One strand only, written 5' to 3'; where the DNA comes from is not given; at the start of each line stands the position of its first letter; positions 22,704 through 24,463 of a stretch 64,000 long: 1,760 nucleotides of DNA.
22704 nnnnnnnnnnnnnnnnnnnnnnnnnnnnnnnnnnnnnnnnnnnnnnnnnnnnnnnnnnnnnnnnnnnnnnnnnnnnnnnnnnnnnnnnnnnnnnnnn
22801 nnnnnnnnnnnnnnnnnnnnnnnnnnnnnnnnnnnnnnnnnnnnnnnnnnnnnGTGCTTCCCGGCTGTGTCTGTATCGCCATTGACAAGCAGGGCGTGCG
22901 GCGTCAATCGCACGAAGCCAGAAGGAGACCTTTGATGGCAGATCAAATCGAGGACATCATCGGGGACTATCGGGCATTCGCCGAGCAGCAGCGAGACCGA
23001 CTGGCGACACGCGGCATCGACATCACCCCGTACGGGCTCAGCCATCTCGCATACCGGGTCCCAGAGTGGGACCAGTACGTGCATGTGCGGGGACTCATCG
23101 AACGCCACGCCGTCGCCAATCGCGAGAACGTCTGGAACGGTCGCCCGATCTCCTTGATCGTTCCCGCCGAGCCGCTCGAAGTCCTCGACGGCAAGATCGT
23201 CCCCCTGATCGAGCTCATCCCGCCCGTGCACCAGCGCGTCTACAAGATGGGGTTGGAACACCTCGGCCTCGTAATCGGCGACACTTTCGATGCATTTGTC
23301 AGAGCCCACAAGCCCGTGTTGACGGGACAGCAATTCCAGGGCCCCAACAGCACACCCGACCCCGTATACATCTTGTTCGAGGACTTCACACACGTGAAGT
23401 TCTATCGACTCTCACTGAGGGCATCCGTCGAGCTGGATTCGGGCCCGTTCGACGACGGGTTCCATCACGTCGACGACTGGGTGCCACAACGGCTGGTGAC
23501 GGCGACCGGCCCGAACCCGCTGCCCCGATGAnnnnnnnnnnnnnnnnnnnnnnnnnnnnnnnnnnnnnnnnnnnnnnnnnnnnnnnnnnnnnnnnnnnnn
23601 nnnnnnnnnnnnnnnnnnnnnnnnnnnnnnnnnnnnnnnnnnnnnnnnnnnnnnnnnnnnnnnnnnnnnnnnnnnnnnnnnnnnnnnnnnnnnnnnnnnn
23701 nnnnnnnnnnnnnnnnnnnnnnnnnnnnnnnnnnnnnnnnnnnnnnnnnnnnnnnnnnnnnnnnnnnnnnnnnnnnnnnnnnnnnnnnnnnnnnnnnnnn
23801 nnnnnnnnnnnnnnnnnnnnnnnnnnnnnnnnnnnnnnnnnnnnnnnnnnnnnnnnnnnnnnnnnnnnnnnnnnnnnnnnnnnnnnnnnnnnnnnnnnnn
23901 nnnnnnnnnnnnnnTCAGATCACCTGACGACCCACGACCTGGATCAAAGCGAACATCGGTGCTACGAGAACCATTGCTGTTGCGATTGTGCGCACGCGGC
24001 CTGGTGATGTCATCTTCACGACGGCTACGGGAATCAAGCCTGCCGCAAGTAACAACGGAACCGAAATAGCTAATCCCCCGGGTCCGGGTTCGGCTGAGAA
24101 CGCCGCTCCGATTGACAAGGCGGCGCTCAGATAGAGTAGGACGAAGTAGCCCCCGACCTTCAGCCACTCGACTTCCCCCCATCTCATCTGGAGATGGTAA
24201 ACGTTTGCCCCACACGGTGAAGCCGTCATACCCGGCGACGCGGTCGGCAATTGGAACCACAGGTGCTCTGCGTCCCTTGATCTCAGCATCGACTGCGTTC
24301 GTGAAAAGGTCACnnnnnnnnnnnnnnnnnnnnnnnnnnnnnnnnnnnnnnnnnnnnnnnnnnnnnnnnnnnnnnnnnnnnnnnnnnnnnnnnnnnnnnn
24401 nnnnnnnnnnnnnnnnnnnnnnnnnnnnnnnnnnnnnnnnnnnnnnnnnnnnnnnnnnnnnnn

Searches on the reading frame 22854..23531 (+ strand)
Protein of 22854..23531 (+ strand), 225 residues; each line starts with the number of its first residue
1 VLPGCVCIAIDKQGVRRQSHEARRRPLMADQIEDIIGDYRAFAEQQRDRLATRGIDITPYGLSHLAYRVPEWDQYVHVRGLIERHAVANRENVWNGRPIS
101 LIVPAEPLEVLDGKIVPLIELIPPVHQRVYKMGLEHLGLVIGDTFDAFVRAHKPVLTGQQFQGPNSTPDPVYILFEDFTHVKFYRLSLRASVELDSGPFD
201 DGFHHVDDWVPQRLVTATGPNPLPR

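Call 20: search_protein_families(library=pfam, proteins=[window:22854-23531:+], max_evalue=0.01)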
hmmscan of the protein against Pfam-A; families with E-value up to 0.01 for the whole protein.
window:22854-23531:+ (225 aa): 1 family
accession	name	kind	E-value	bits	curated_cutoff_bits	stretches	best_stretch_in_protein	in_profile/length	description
PF06185.18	YecM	-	6.3e-15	55.8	25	1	33-157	3-126/180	YecM protein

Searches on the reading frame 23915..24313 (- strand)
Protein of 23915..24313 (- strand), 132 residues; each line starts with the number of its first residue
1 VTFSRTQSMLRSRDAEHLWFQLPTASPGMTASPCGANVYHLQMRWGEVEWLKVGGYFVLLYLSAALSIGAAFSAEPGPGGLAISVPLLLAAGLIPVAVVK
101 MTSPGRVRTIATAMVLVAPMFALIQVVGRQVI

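Call 20: search_protein_families(library=pfam, proteins=[window:23915-24313:-], max_evalue=0.01)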
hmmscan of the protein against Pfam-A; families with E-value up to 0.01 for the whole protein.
window:23915-24313:- (132 aa): 0 families

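Call 75: search_protein_families(library=phrogs, proteins=[window:23915-24313:-], max_evalue=0.01)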
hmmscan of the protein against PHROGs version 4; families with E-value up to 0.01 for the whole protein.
window:23915-24313:- (132 aa): 0 families
